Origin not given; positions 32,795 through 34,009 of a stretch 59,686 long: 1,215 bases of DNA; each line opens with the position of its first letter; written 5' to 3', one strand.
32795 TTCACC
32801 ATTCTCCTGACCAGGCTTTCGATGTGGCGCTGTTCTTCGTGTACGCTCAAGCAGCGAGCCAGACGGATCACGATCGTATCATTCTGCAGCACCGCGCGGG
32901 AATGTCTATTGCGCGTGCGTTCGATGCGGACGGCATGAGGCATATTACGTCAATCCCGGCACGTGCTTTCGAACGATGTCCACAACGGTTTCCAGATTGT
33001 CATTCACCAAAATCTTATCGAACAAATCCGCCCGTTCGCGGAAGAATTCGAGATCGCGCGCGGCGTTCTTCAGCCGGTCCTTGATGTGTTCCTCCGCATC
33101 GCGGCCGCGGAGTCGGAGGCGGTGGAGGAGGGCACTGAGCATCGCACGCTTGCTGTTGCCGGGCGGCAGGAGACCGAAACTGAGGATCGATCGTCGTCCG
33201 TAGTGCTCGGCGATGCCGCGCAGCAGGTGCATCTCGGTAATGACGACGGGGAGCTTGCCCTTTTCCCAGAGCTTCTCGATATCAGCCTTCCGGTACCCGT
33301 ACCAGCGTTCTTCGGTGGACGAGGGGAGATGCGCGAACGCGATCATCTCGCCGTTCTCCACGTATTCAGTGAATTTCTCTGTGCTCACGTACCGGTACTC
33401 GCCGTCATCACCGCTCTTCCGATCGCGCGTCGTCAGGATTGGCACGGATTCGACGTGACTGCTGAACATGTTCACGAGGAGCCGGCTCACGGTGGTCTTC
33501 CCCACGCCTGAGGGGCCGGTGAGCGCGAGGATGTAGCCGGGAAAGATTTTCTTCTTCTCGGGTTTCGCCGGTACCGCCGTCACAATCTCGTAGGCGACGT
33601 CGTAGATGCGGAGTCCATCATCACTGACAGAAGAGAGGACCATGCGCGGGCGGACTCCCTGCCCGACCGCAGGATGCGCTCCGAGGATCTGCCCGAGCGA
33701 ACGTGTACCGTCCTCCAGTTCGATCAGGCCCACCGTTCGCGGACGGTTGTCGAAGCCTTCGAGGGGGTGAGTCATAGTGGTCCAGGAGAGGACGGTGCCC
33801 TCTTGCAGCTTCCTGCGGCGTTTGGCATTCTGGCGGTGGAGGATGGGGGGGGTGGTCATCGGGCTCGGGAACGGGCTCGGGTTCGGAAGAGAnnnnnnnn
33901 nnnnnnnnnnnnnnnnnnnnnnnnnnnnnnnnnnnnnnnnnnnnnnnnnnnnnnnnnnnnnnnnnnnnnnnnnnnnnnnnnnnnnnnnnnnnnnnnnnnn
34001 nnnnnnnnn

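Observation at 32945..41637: Archaeal-style mevalonate operon in a bacterium, apparently missing a canonical second kinase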

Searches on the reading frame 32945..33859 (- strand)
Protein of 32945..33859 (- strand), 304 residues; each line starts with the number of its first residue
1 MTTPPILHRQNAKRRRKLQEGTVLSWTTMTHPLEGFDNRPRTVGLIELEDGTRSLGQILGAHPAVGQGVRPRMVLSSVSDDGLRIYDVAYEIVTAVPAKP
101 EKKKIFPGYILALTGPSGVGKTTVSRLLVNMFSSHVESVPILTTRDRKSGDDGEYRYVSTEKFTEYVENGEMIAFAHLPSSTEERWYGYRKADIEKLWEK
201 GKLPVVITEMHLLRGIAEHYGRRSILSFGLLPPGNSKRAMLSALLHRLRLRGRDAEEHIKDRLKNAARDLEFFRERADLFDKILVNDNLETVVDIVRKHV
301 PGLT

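Call 8: search_protein_families(library=pfam, proteins=[window:32945-33859:-], max_evalue=0.01)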
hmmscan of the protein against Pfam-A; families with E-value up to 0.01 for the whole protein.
window:32945-33859:- (304 aa): 8 families
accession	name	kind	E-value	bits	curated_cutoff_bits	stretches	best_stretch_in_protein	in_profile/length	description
PF00625.27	Guanylate_kin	-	7.7e-16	58.7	25.2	1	112-298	6-177/182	Guanylate kinase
PF01796.24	OB_ChsH2_C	-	2.8e-10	40.4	27.1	1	20-72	7-63/65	ChsH2, C-terminal OB-fold domain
PF13401.12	AAA_22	-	5.5e-06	27.2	27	1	109-193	6-33/130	AAA domain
PF00005.33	ABC_tran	-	0.00013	23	25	1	104-142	7-45/137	ABC transporter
PF00485.24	PRK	-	0.00063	20.1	22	1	110-141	1-33/196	Phosphoribulokinase / Uridine kinase family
PF13238.12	AAA_18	-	0.00072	20.4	29.4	1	112-137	2-27/128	AAA domain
PF00004.35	AAA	-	0.0035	18.2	21.2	1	112-186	2-38/131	ATPase family associated with various cellular activities (AAA)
PF20720.3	nSTAND3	-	0.004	17.3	27.2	0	110-141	19-51/155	Novel STAND NTPase 3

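Call 9: search_protein_families(library=ncbifam, proteins=[window:32945-33859:-], max_evalue=0.01)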
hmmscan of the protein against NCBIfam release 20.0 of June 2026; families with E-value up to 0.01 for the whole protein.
window:32945-33859:- (304 aa): 20 families
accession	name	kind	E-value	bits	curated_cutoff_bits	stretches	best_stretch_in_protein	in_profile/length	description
TIGR03263.1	guanyl_kin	equivalog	5.4e-25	88.1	160.45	1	110-298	3-176/180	guanylate kinase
NF011325.0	PRK14738.1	equivalog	5.6e-12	45.3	263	1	110-288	15-178/206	guanylate kinase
NF011324.0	PRK14737.1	equivalog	2.3e-11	43.8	318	1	115-296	12-178/187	guanylate kinase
TIGR02322.1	phosphon_PhnN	equivalog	2.5e-05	24.1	156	1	109-270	2-150/179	phosphonate metabolism protein/1,5-bisphosphokinase (PRPP-forming) PhnN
NF003012.0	PRK03839.1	equivalog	0.0015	18.5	152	1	110-169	2-61/180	putative kinase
TIGR00152.1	TIGR00152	equivalog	0.0017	18.2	65.55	0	110-133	1-24/188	dephospho-CoA kinase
TIGR03258.1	PhnT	equivalog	0.0018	17.3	499.15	1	87-130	13-56/359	2-aminoethylphosphonate ABC transport system ATP-binding subunit PhnT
NF011312.0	PRK14723.1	equivalog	0.0019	16.8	951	1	90-125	166-202/768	flagellar biosynthesis regulator FlhF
NF006987.0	PRK09452.1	equivalog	0.002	16.9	482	1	105-135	40-70/378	spermidine/putrescine ABC transporter ATP-binding protein PotA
TIGR03499.1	FlhF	equivalog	0.0021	18.1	174.15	1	94-127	183-218/286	flagellar biosynthesis GTPase FlhF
TIGR02857.1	CydD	equivalog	0.0029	16.6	435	1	103-141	343-381/529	thiol reductant ABC exporter subunit CydD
TIGR02868.1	CydC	equivalog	0.0031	16.2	329.05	1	77-135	329-388/530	thiol reductant ABC exporter subunit CydC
TIGR02204.1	MsbA_rel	hypoth_equivalog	0.0039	15.9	780.4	1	104-134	362-392/576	ABC transporter, permease/ATP-binding protein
TIGR02397.1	dnaX_nterm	equivalog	0.0055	16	250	1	92-130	22-58/355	DNA polymerase III subunit gamma/tau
TIGR03796.1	NHLM_micro_ABC1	equivalog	0.0056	14.9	853.3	1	104-135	501-532/710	NHLP family bacteriocin export ABC transporter peptidase/permease/ATPase subunit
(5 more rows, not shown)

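Call 11: find_homologous_proteins(query=window:32945-33859:-)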
Query window:32945-33859:- (304 aa): 485 proteins with E <= 0.001 among 3337 candidates; the best 120 are listed.
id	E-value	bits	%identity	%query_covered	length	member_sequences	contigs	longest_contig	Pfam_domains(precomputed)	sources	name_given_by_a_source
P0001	9.1e-200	680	100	100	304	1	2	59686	PF01796.24,PF13401.13,PF00625.28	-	-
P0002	1.1e-167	575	85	100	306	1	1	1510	PF01796.24,PF13401.13,PF00625.28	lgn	-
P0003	2.3e-162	557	81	100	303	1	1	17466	PF01796.24,PF13401.13,PF00625.28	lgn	-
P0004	3.5e-162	557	82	100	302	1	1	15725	PF01796.24,PF00625.28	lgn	-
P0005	4.3e-161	553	81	100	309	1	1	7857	PF01796.24,PF00625.28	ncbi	-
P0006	4.5e-159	547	81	100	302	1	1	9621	PF01796.24,PF13401.13,PF00625.28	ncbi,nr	ncbi:MAG: hypothetical protein HOO67_04570 [Candidatus Peribacteraceae bacterium]|nr:hypothetical pr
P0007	5.2e-159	546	78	100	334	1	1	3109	PF01796.24,PF13401.13,PF00625.28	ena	-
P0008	1.7e-156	538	78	100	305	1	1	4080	PF01796.24,PF13401.13,PF00625.28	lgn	-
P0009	1.8e-155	535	78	100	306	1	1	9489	PF01796.24,PF13401.13,PF00625.28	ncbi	-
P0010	1.9e-154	531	76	100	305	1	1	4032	PF01796.24,PF13401.13,PF00625.28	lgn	-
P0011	2.9e-153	528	77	100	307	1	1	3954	PF01796.24,PF13401.13,PF00625.28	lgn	-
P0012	2.9e-153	528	76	100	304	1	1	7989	PF01796.24,PF13401.13,PF00625.28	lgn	-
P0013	3.9e-152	524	76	100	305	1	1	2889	PF01796.24,PF13401.13,PF00625.28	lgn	-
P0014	1.3e-150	519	75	100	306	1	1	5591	PF01796.24,PF13401.13,PF00625.28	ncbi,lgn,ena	-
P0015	1.7e-150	518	75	100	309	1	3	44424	PF01796.24,PF13401.13,PF00625.28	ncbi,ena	-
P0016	5.6e-150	517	77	100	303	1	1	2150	PF01796.24,PF13401.13,PF00625.28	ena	-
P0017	2.1e-149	515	74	100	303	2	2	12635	PF01796.24,PF13401.13,PF00625.28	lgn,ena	-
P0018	1.1e-147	509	72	100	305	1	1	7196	PF01796.24,PF13401.13,PF00625.28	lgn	-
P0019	1.2e-146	506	75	99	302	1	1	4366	PF01796.24,PF13401.13,PF00625.28,PF20720.4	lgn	-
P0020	1.2e-145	503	74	100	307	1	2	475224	PF01796.24,PF13401.13,PF00625.28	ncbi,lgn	-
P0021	1.4e-144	499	73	100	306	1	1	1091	PF01796.24,PF13401.13,PF00625.28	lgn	-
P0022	1.5e-144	499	78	92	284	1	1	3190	PF01796.24,PF13401.13,PF00625.28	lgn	-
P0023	3.3e-143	495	71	100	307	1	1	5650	PF01796.24,PF13401.13,PF00625.28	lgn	-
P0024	2.8e-142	491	72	99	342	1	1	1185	PF01796.24,PF00625.28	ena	-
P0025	3.1e-140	485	70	100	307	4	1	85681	PF01796.24,PF13401.13,PF00625.28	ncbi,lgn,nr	ncbi:OB-fold domain-containing protein [Candidatus Peregrinibacteria bacterium]|nr:OB-fold domain-co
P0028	1.5e-131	456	66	99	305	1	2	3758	PF01796.24,PF00625.28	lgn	-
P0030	1.4e-129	450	67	96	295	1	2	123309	PF01796.24,PF00625.28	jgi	jgi:guanylate kinase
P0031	2.7e-127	442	70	93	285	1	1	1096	PF01796.24,PF00625.28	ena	-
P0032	1.9e-119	416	62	99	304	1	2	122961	PF01796.24,PF00625.28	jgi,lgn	jgi:guanylate kinase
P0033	4.1e-119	415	64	99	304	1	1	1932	PF01796.24,PF13401.13,PF00625.28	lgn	-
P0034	6.7e-119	415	64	99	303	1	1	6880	PF01796.24,PF13401.13,PF00625.28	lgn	-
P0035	1.0e-118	414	60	99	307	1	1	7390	PF01796.24,PF00625.28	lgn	-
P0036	1.5e-118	414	63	100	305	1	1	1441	PF01796.24,PF13401.13,PF00625.28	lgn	-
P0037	5.4e-118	412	63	99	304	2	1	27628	PF01796.24,PF13401.13,PF00625.28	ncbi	-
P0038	6.9e-117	408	63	99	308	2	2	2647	PF01796.24,PF00625.28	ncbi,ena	-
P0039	1.7e-116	407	61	99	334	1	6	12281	PF01796.24,PF13401.13,PF00625.28,PF13238.13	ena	-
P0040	2.7e-116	406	59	100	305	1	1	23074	PF01796.24,PF13401.13,PF00625.28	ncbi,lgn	-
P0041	2.9e-116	406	59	100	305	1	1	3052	PF01796.24,PF13401.13,PF00625.28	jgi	jgi:guanylate kinase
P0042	5.8e-116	405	59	100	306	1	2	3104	PF01796.24,PF13401.13,PF00625.28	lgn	-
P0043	1.8e-115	404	61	100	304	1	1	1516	PF01796.24,PF13401.13,PF00625.28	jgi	jgi:guanylate kinase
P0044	3.1e-115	403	61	99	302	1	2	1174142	PF01796.24,PF00005.34,PF00625.28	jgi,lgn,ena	-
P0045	4.8e-115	402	63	98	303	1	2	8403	PF01796.24,PF00625.28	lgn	-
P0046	7.5e-115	401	59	100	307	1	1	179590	PF01796.24,PF13401.13,PF00625.28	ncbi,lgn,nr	ncbi:MAG: OB-fold domain-containing protein [Candidatus Peregrinibacteria bacterium]|nr:OB-fold doma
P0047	1.4e-114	401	60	99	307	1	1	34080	PF01796.24,PF13401.13,PF00625.28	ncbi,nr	ncbi:OB-fold domain-containing protein [Candidatus Peregrinibacteria bacterium]|nr:OB-fold domain-co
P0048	3.8e-114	399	58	100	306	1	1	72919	PF01796.24,PF00625.28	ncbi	-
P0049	5.3e-114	399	61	99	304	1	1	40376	PF01796.24,PF00625.28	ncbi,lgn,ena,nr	ncbi:MAG: guanylate kinase [Candidatus Peregrinibacteria bacterium Greene0416_19]|nr:MAG: guanylate 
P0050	9.5e-114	398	62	99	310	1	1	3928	PF01796.24,PF13401.13,PF00625.28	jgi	jgi:guanylate kinase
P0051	7.8e-113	395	62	94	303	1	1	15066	PF01796.24,PF00625.28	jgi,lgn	-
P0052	1.4e-112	394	58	99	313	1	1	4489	PF01796.24,PF13401.13,PF00625.28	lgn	-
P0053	4.0e-112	392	60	99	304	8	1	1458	PF01796.24,PF13401.13,PF00625.28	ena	-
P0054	1.1e-111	391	60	99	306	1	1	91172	PF01796.24,PF00625.28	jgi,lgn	jgi:guanylate kinase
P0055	1.3e-111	391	60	98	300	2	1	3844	PF01796.24,PF13401.13,PF00625.28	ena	-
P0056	1.4e-111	391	58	98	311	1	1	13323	PF01796.24,PF13401.13,PF00625.28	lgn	-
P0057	2.3e-111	390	59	98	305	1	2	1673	PF01796.24,PF13401.13,PF00625.28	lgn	-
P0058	2.8e-111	390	58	98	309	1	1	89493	PF01796.24,PF00625.28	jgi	jgi:guanylate kinase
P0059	3.4e-111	389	61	99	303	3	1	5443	PF01796.24,PF13401.13,PF00625.28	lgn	-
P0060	3.5e-111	389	60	99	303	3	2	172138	PF01796.24,PF13401.13,PF00625.28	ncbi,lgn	-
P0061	3.8e-111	389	57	98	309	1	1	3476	PF01796.24,PF13401.13,PF00625.28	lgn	-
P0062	4.1e-111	389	56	100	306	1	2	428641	PF01796.24,PF13401.13,PF00625.28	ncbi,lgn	-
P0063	4.2e-111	389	61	99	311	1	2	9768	PF01796.24,PF13401.13,PF00625.28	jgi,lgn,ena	jgi:guanylate kinase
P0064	4.7e-111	389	61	99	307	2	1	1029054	PF01796.24,PF00625.28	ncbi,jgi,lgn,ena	ncbi:MAG: OB-fold domain-containing protein [Candidatus Peribacteraceae bacterium]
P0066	1.0e-110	388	59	99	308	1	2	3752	PF01796.24,PF00625.28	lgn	-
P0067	1.8e-110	387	59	99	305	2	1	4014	PF01796.24,PF00625.28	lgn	-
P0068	1.8e-110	387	59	95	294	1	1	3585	PF01796.24,PF00625.28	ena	-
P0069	2.7e-110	386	60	99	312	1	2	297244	PF01796.24,PF13401.13,PF00625.28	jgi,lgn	jgi:guanylate kinase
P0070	1.2e-109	384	56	98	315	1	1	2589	PF01796.24,PF00625.28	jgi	jgi:guanylate kinase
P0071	2.1e-109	384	59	100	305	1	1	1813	PF01796.24,PF00625.28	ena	-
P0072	3.1e-109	383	57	100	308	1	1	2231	PF01796.24,PF00625.28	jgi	jgi:guanylate kinase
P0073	3.2e-109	383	59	99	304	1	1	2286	PF01796.24,PF00625.28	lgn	-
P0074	5.3e-109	382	59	98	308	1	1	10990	PF01796.24,PF13401.13,PF00625.28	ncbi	-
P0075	7.5e-109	382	59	100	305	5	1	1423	PF01796.24,PF13401.13,PF00625.28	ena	-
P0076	8.7e-109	382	59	97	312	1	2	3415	PF01796.24,PF13401.13,PF00625.28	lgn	-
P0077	1.2e-108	381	59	98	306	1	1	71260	PF01796.24,PF00625.28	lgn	-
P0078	1.2e-108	381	60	99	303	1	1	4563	PF01796.24,PF13401.13,PF00625.28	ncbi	-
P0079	1.6e-108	381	58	99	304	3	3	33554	PF01796.24,PF13401.13,PF00625.28,PF13238.13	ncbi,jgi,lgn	jgi:guanylate kinase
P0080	2.3e-108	380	58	98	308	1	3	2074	PF01796.24,PF00005.34,PF00625.28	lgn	-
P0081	3.1e-108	380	58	99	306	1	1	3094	PF01796.24,PF00625.28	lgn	-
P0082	7.0e-108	379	59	98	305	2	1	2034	PF01796.24,PF13401.13,PF00625.28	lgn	-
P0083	9.8e-108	378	56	100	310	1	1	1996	PF01796.24,PF00625.28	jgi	-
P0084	1.0e-107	378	59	99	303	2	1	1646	PF01796.24,PF13401.13,PF00625.28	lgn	-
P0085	1.2e-107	378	57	98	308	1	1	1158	PF01796.24,PF00005.34,PF00625.28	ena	-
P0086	1.3e-107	378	59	98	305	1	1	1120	PF01796.24,PF13401.13,PF00625.28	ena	-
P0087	1.5e-107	377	58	98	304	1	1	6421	PF01796.24,PF00625.28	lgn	-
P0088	2.2e-107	377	57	99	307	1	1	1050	PF01796.24,PF00625.28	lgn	-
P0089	3.6e-107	376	60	99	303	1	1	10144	PF01796.24,PF00005.34,PF00625.28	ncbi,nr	ncbi:hypothetical protein HY213_02440 [Candidatus Peregrinibacteria bacterium]|nr:hypothetical prote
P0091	4.9e-107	376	56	99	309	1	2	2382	PF01796.24,PF00625.28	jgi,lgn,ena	-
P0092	5.5e-107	376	59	99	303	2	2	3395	PF01796.24,PF13401.13,PF03193.23,PF00625.28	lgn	-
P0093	5.5e-107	376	59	99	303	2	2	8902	PF01796.24,PF13401.13,PF00625.28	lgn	-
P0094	6.0e-107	375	59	96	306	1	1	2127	PF01796.24,PF00625.28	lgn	-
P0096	6.9e-107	375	56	99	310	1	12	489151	PF01796.24,PF00005.34,PF13401.13,PF00625.28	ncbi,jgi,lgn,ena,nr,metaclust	ncbi:hypothetical protein COU78_03600 [Candidatus Peregrinibacteria bacterium CG10_big_fil_rev_8_21_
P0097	9.7e-107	375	59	99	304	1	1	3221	PF01796.24,PF13401.13,PF00625.28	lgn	-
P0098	1.1e-106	375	60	98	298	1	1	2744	PF01796.24,PF00625.28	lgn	-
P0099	1.2e-106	374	55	99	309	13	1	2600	PF01796.24,PF00625.28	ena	-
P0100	1.6e-106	374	58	99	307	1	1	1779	PF01796.24,PF00625.28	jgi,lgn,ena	-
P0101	1.7e-106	374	55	99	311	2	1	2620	PF01796.24,PF13401.13,PF00625.28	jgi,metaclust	metaclust:\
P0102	1.7e-106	374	58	100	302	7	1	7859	PF01796.24,PF13401.13,PF00625.28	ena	-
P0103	1.7e-106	374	53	99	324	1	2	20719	PF01796.24,PF00625.28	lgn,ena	-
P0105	4.4e-106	373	57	99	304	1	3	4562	PF01796.24,PF00005.34,PF00625.28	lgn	-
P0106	5.4e-106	372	58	98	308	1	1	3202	PF01796.24,PF00625.28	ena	-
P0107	5.8e-106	372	55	99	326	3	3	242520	PF01796.24,PF00005.34,PF00625.28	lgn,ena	-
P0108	8.0e-106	372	60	99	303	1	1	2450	PF01796.24,PF00625.28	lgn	-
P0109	8.3e-106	372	57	98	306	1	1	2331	PF01796.24,PF00625.28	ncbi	-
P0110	8.9e-106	372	57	98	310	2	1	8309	PF01796.24,PF00625.28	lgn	-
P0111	1.2e-105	371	59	96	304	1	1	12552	PF01796.24,PF00625.28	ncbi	-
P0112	1.6e-105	371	56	99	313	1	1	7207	PF01796.24,PF00625.28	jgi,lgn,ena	-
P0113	1.7e-105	371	57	98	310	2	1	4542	PF01796.24,PF00625.28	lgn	-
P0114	1.8e-105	371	56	98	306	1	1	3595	PF01796.24,PF00625.28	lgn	-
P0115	1.9e-105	371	55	99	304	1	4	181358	PF01796.24,PF00625.28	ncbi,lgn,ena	-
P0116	1.9e-105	371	58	98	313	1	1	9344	PF01796.24,PF00625.28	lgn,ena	-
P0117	2.4e-105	370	57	99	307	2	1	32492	PF01796.24,PF00625.28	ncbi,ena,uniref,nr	ncbi:hypothetical protein A3A39_00270 [Candidatus Kaiserbacteria bacterium RIFCSPLOWO2_01_FULL_54_13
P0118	2.9e-105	370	54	99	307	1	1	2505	PF01796.24,PF13401.13,PF00625.28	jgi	-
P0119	3.3e-105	370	56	98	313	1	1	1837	PF01796.24,PF00625.28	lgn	-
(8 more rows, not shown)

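Call 21: find_encoding_contigs(protein=P0044, flank=10000, max_places=2)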
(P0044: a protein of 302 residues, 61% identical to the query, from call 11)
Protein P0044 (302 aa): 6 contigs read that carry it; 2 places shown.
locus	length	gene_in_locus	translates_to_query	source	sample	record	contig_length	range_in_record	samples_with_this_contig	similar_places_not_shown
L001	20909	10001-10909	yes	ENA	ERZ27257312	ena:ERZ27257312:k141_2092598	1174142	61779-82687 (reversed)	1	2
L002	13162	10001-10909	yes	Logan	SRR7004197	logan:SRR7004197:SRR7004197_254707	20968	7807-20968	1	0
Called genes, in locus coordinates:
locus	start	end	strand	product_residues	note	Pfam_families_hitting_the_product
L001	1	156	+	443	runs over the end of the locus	PF14841:FliG_M (faint), PF03448:MgtE_N, PF00571:CBS (faint), PF01769:MgtE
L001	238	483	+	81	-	-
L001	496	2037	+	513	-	PF00890:FAD_binding_2, PF01266:DAO, PF07992:Pyr_redox_2 (weak), PF00355:Rieske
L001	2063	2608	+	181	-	-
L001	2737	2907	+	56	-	-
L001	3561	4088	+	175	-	PF00293:NUDIX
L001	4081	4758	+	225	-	PF01255:Prenyltransf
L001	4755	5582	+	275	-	PF00288:GHMP_kinases_N (weak)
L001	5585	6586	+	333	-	PF22700:MVD-like_N, PF18376:MDD_C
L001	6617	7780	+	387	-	PF00368:HMG-CoA_red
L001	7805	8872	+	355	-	PF08545:ACP_syn_III (weak), PF08541:ACP_syn_III_C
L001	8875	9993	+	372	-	PF00108:Thiolase_N, PF00109:ketoacyl-synt, PF08545:ACP_syn_III, PF02803:Thiolase_C, PF22691:Thiolase_C_1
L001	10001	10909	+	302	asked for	PF01796:OB_ChsH2_C, PF00005:ABC_tran (faint), PF00625:Guanylate_kin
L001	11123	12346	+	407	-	PF08323:Glyco_transf_5, PF13439:Glyco_transf_4, PF13579:Glyco_trans_4_4, PF20706:GT4-conflict, PF00534:Glycos_transf_1, PF13692:Glyco_trans_1_4, PF00982:Glyco_transf_20 (weak)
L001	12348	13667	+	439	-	PF03065:Glyco_hydro_57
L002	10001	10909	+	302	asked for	PF01796:OB_ChsH2_C, PF00005:ABC_tran (faint), PF00625:Guanylate_kin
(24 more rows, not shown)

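Call 22: find_encoding_contigs(protein=P0064, flank=10000, max_places=2)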
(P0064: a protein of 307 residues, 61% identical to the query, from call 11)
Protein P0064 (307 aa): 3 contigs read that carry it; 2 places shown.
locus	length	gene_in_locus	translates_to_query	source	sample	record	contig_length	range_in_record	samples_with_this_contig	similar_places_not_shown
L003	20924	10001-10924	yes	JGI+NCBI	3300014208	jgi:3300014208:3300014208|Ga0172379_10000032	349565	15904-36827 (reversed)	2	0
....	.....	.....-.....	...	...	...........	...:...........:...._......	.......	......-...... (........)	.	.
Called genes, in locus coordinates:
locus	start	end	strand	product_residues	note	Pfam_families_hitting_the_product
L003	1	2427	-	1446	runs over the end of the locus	PF13948:DUF4215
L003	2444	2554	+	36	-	-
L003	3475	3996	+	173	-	PF00293:NUDIX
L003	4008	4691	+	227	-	PF01255:Prenyltransf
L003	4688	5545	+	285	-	PF00288:GHMP_kinases_N (weak)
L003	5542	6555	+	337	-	PF22700:MVD-like_N, PF00288:GHMP_kinases_N (weak), PF18376:MDD_C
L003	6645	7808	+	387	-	PF00368:HMG-CoA_red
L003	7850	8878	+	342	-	PF08541:ACP_syn_III_C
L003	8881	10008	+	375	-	PF00108:Thiolase_N, PF00109:ketoacyl-synt, PF08545:ACP_syn_III (weak), PF22691:Thiolase_C_1, PF02803:Thiolase_C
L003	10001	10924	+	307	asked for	PF01796:OB_ChsH2_C, PF00625:Guanylate_kin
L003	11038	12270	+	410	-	PF08323:Glyco_transf_5, PF13439:Glyco_transf_4, PF13579:Glyco_trans_4_4, PF20706:GT4-conflict, PF00534:Glycos_transf_1, PF13692:Glyco_trans_1_4, PF00982:Glyco_transf_20 (weak)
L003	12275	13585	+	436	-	PF03065:Glyco_hydro_57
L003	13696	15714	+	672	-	PF22422:MGH1-like_GH (faint), PF00723:Glyco_hydro_15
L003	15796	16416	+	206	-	-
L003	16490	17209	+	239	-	-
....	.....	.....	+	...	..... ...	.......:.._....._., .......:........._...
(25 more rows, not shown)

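Call 25: find_encoding_contigs(protein=P0020, flank=10000, max_places=1)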
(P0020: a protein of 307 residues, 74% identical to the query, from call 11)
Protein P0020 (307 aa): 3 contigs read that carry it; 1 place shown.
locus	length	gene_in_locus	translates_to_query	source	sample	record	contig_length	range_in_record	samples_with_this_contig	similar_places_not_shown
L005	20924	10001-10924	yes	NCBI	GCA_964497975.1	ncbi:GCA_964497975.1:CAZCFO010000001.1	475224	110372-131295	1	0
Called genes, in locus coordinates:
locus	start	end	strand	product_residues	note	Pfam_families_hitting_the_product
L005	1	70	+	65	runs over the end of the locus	PF06803:DUF1232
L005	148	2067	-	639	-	PF00395:SLH (faint), PF13205:Big_5 (faint), PF13753:SWM_repeat (faint), PF07452:CHRD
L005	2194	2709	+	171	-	PF00293:NUDIX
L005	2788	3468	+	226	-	PF01255:Prenyltransf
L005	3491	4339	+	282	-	PF00288:GHMP_kinases_N (weak)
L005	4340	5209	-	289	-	PF00702:Hydrolase, PF13344:Hydrolase_6, PF13242:Hydrolase_like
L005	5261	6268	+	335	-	PF22700:MVD-like_N, PF00288:GHMP_kinases_N (weak), PF18376:MDD_C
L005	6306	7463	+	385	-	PF00368:HMG-CoA_red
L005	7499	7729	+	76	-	-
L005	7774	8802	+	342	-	PF08541:ACP_syn_III_C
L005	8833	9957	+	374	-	PF00108:Thiolase_N, PF00109:ketoacyl-synt (weak), PF08545:ACP_syn_III, PF02803:Thiolase_C, PF22691:Thiolase_C_1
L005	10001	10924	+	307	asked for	PF01796:OB_ChsH2_C, PF13401:AAA_22 (faint), PF00625:Guanylate_kin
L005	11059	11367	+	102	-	-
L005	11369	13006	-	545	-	PF01293:PEPCK_ATP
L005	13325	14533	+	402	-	PF08323:Glyco_transf_5, PF13439:Glyco_transf_4, PF13579:Glyco_trans_4_4, PF20706:GT4-conflict, PF13524:Glyco_trans_1_2 (faint), PF00534:Glycos_transf_1, PF13692:Glyco_trans_1_4, PF00982:Glyco_transf_20 (weak)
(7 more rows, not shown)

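Call 26: find_encoding_contigs(protein=P0003, flank=10000, max_places=1)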
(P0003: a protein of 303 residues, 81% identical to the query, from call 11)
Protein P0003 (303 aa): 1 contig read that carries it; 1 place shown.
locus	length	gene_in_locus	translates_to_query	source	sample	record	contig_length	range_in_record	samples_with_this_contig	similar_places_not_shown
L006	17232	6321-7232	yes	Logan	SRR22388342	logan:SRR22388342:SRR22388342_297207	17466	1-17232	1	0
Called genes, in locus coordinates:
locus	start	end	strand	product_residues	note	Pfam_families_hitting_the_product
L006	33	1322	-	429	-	PF03952:Enolase_N, PF00113:Enolase_C, PF07476:MAAL_C (weak)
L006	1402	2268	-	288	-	-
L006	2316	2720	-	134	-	-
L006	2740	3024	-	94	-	PF13396:PLDc_N (weak)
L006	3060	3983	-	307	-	PF01790:LGT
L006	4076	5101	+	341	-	PF08541:ACP_syn_III_C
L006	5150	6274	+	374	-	PF00108:Thiolase_N, PF00109:ketoacyl-synt (weak), PF08545:ACP_syn_III, PF02803:Thiolase_C, PF22691:Thiolase_C_1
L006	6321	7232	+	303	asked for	PF01796:OB_ChsH2_C (weak), PF13401:AAA_22 (faint), PF00625:Guanylate_kin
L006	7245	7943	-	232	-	-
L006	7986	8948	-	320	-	PF00579:tRNA-synt_1b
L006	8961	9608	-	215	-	PF00849:PseudoU_synth_2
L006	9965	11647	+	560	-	-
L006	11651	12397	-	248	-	PF01978:TrmB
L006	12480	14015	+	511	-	PF00474:SSF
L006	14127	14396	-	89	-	PF05016:ParE_toxin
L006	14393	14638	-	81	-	-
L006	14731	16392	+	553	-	-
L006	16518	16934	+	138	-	PF01909:NTP_transf_2 (weak), PF18765:Polbeta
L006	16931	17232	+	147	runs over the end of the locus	PF01934:HepT-like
